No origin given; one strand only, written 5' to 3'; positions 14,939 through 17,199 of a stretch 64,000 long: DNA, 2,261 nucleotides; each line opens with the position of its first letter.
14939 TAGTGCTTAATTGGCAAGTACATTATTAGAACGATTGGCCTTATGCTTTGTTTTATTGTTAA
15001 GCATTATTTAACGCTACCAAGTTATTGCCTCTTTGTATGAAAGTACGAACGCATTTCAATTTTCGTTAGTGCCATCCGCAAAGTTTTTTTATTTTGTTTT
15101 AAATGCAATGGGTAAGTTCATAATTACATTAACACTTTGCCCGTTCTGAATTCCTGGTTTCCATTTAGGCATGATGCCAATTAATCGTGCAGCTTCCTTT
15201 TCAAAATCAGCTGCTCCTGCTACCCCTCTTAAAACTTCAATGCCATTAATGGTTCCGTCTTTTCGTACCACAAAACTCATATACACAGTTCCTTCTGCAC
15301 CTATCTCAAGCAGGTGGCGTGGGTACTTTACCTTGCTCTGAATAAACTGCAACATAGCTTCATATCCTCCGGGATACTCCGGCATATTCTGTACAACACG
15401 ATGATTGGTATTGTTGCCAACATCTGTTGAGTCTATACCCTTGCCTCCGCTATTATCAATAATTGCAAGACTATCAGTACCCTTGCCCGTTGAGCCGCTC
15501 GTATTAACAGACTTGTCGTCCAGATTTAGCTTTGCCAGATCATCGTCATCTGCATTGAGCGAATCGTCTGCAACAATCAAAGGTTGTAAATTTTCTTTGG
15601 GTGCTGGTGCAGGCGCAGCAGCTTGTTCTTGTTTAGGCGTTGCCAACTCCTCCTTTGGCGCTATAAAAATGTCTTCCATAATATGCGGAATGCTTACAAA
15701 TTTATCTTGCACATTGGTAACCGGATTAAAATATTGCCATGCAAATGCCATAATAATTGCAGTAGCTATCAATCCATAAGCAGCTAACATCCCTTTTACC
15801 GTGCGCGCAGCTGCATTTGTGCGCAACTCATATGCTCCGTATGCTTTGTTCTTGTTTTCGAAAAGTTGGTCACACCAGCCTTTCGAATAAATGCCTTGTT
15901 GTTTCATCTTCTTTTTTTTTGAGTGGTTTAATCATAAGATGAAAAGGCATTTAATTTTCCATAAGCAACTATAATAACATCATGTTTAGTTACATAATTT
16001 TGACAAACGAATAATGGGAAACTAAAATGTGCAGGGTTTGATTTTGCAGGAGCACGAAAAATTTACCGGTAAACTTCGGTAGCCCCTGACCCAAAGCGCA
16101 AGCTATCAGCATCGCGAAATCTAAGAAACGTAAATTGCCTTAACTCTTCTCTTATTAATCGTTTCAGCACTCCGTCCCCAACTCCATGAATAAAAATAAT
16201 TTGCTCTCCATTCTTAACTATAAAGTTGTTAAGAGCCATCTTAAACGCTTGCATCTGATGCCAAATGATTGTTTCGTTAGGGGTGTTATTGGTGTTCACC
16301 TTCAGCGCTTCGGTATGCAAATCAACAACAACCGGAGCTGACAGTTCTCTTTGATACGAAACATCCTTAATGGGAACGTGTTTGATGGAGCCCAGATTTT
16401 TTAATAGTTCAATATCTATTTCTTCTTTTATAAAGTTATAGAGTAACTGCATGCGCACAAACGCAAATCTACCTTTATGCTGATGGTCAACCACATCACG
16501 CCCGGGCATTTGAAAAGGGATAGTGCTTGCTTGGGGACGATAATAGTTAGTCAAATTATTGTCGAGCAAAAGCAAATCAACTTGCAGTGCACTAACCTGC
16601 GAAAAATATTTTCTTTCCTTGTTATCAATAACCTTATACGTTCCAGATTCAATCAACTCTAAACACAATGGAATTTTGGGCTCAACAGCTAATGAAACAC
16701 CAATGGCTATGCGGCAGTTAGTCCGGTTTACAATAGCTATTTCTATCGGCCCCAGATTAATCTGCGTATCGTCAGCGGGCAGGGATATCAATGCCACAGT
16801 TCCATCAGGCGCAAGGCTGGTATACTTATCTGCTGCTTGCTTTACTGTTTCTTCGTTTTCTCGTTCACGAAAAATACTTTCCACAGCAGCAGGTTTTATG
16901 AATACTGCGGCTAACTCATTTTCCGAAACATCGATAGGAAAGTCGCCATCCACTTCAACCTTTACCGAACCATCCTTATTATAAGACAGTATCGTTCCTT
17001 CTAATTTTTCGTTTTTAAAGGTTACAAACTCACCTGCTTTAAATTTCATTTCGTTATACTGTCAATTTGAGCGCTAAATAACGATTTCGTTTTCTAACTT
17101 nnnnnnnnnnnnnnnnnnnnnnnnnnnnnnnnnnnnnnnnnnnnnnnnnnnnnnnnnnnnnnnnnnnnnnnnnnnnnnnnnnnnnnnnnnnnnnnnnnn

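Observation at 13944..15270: Degenerate ~870 bp segmental duplication of the tonB 3' end plus its conserved 3' flank, between the convergent korB and tonB genes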

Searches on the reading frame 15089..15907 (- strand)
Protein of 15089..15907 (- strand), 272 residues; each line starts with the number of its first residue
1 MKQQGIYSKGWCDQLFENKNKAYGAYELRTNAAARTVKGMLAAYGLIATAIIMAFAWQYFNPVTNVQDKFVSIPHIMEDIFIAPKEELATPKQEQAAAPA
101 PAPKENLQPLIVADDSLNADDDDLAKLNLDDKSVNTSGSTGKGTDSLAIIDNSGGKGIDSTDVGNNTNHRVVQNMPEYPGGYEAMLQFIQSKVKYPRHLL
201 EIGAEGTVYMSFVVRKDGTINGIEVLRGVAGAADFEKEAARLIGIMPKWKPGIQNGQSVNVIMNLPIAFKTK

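Call 10: search_protein_families(library=pfam, proteins=[window:15089-15907:-])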
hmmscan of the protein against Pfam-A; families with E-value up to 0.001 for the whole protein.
window:15089-15907:- (272 aa): 1 family
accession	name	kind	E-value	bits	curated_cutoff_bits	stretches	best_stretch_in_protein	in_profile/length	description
PF03544.19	TonB_C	-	3.2e-14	53.6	24.6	1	193-270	3-78/79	Gram-negative bacterial TonB protein C-terminal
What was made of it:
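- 15089..15907 (-): tonB (1TM_TonB_rel + TonB_C), intact. Pfam TonB_C 3.2e-14 (call 10).
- Checked: The flanking genes are as stated (Pfam, call 10): korA 10915-12786 (+), korB 12906-13943 (+), and a TonB_C protein at 15089-15907 (-).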

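Call 11: find_related_loci(query=window:15092-15907:-, collection=genome_contigs, flank=4000)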
Query window:15092-15907:- (272 aa) in genome_contigs; peptide patterns used: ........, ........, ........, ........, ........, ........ (x = any residue, [..] = any of these).
123 stretches matched a pattern; 4 encode a relative of the query (tblastn E <= 1e-3); 4 distinct loci.
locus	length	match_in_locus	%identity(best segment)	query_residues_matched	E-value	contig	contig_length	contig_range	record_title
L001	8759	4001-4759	29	10-270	6e-29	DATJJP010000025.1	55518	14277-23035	MAG TPA_asm: Cyclobacteriaceae bacterium isolate SMAG_U15569 k141_11347328, whole genome shotgun sequence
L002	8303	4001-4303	44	168-270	6e-25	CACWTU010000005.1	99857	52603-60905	MAG: uncultured Bacteroidales bacterium isolate RUG10916 genome assembly, contig: RUG10916_asm_5, whole genome shotgun s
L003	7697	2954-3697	30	13-270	6e-29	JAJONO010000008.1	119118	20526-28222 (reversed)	MAG: Bacteroidetes bacterium isolate C_No_T20_B_bin.59 scaffold_123, whole genome shotgun sequence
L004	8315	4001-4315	36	164-270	2e-20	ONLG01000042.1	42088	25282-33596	uncultured Prevotella sp. isolate RUG413 genome assembly, contig: scaffold_941, whole genome shotgun sequence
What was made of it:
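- Tried and rejected: A GTDB genome scan with TonB found only relatives at 29-44% identity (call 11).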

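Call 12: find_encoding_contigs(protein=window:15092-15907:-, flank=6000, max_places=10)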
Protein window:15092-15907:- (272 aa): no gene with exactly this product is on record in the collection.

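Call 13: find_homologous_proteins(query=window:15092-15907:-)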
Query window:15092-15907:- (272 aa): 338 proteins with E <= 0.001 among 2453 candidates; the best 120 are listed.
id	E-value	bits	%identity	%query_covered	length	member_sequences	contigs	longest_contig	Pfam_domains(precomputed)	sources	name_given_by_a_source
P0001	3.4e-178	609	100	100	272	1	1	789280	PF28545.1,PF03544.20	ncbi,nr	ncbi:MAG: energy transducer TonB [Bacteroidetes bacterium]|nr:energy transducer TonB [Bacteroidota b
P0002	2.1e-139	481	78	100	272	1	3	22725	PF28545.1,PF03544.20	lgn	-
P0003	2.6e-51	193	43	36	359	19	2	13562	PF03544.20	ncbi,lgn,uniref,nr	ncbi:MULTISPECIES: energy transducer TonB [unclassified Bacteroides]|uniref:energy transducer TonB n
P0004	3.9e-44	169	47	37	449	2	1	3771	PF03544.20,PF18962.8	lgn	-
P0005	2.9e-43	166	39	35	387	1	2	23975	PF03544.20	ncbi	-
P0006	1.1e-42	164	46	37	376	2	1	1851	PF03544.20,PF18962.8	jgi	-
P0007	1.9e-42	164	52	36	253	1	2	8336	PF03544.20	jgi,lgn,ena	-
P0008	9.2e-41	158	46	37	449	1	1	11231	PF03544.20,PF18962.8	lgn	-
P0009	1.6e-40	157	43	38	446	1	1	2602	PF03544.20,PF13103.12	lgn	-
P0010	1.4e-39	154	45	37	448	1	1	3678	PF03544.20,PF18962.8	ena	-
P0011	1.0e-37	148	37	100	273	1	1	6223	PF28545.1,PF03544.20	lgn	-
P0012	2.3e-37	147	35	95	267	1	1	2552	PF28545.1,PF03544.20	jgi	-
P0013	3.9e-36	143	38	33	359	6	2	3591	PF03544.20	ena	-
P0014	3.0e-35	140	34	95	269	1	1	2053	PF28545.1,PF03544.20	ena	-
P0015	3.2e-35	140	33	98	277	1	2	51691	PF28545.1,PF03544.20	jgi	jgi:protein TonB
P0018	6.8e-35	139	36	94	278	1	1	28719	PF28545.1,PF03544.20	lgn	-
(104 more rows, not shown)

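Call 14: find_encoding_contigs(protein=P0002, flank=8000, max_places=10)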
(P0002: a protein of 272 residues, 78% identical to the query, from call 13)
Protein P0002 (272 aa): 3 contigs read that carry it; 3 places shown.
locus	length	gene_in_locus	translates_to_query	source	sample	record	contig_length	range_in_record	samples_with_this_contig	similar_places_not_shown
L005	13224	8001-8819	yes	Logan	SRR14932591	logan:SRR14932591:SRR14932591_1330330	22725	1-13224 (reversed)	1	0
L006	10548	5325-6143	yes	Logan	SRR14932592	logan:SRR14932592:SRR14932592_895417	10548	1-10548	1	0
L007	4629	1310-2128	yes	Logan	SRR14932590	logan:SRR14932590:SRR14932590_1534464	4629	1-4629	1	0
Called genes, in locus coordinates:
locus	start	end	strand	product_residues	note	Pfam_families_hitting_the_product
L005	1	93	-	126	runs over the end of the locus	PF19569:START_2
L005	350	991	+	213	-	PF02630:SCO1-SenC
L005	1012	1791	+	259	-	PF20243:MbnP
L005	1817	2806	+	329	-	PF00034:Cytochrom_C (faint), PF03150:CCP_MauG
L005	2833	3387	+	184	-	-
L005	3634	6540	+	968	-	PF13583:Reprolysin_4, PF13688:Reprolysin_5, PF13574:Reprolysin_2, PF13582:Reprolysin_3, PF13573:SprB, PF18962:Por_Secre_tail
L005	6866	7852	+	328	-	-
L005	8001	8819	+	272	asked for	PF28545:1TM_TonB_rel, PF03544:TonB_C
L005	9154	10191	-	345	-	PF02775:TPP_enzyme_C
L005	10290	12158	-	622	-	PF01558:POR, PF01855:POR_N, PF17147:PFOR_II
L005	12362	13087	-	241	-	PF03740:PdxJ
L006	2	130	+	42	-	?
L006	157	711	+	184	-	-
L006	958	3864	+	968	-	PF13583:Reprolysin_4, PF13688:Reprolysin_5, PF13574:Reprolysin_2, PF13582:Reprolysin_3, PF13573:SprB, PF18962:Por_Secre_tail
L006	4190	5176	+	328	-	-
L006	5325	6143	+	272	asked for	PF28545:1TM_TonB_rel, PF03544:TonB_C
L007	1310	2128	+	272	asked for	PF28545:1TM_TonB_rel, PF03544:TonB_C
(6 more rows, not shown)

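Call 15: find_encoding_contigs(protein=P0001, flank=3000, max_places=5)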
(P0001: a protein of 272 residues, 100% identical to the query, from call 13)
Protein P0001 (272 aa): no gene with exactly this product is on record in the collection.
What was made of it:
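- Tried and rejected: An exact look-up of the window's own TonB found no record (calls 12, 15).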

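Call 54: list_cluster_members(proteins=[P0001, P0002, P0121])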
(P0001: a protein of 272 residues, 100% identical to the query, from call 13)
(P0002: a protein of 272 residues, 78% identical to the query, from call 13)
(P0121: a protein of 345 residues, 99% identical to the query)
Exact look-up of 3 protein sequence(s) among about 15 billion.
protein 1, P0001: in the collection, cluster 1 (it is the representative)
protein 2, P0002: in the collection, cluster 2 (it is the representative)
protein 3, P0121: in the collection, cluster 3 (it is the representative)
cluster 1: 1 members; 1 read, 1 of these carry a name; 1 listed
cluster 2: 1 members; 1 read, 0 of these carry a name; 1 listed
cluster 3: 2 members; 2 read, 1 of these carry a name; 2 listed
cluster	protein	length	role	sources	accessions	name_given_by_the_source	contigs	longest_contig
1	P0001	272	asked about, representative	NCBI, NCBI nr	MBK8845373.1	MAG: energy transducer TonB [Bacteroidetes bacterium] | energy transducer TonB [Bacteroidota bacterium]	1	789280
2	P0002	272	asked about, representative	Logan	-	-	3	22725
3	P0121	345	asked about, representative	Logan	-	-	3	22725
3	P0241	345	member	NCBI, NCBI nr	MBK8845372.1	MAG: 2-oxoacid:ferredoxin oxidoreductase subunit beta [Bacteroidetes bacterium] | 2-oxoacid:ferredoxin oxidoreductase subunit beta [Bacteroidota bacterium]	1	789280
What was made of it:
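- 15089..15907 (-): Identical to MBK8845373.1 (calls 13, 54).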

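Call 57: find_encoding_contigs(protein=P0011, flank=5000, max_places=2)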
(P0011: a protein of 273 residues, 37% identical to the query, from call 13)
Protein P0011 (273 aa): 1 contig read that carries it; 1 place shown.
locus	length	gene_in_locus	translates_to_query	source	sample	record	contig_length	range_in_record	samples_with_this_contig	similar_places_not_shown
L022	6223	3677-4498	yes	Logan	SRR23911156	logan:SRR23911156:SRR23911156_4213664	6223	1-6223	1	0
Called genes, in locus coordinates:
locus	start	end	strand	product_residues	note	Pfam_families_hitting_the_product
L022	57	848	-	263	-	PF00561:Abhydrolase_1, PF12146:Hydrolase_4, PF12697:Abhydrolase_6, PF03096:Ndr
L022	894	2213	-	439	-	PF03349:Toluene_X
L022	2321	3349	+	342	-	PF02775:TPP_enzyme_C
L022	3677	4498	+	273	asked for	PF28545:1TM_TonB_rel, PF03544:TonB_C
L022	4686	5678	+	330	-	PF12849:PBP_like_2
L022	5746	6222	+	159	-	?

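Call 58: find_encoding_contigs(protein=P0018, flank=5000, max_places=2)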
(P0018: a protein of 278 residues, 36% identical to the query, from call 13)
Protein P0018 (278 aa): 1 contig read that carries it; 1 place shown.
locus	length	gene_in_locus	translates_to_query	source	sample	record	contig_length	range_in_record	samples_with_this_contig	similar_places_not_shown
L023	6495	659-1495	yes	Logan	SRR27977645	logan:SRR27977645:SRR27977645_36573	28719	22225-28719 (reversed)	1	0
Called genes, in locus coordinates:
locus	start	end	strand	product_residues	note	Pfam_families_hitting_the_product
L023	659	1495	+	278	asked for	PF28545:1TM_TonB_rel, PF03544:TonB_C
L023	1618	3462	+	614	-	PF03968:LptD_N (faint), PF13100:OstA_2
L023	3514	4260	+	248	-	-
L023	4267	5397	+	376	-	PF10282:Lactonase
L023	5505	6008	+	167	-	PF04542:Sigma70_r2, PF07638:Sigma70_ECF (weak), PF08281:Sigma70_r4_2, PF04545:Sigma70_r4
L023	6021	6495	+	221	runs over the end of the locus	-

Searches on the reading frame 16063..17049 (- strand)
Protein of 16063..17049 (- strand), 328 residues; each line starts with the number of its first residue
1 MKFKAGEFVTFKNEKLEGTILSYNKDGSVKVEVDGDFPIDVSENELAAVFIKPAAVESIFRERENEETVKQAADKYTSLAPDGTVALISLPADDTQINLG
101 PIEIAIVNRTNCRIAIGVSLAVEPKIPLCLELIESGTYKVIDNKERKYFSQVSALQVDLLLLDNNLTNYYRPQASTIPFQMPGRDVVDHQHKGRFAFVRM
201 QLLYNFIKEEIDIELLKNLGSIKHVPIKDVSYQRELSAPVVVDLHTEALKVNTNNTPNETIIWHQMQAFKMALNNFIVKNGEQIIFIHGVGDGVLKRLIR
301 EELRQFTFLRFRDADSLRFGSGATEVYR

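Call 10: search_protein_families(library=pfam, proteins=[window:16063-17049:-])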
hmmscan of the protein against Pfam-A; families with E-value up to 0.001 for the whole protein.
window:16063-17049:- (328 aa): 1 family
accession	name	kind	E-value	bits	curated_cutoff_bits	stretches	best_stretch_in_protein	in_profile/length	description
PF01713.27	Smr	-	1.3e-05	25.7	25.7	1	270-327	16-75/77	Smr domain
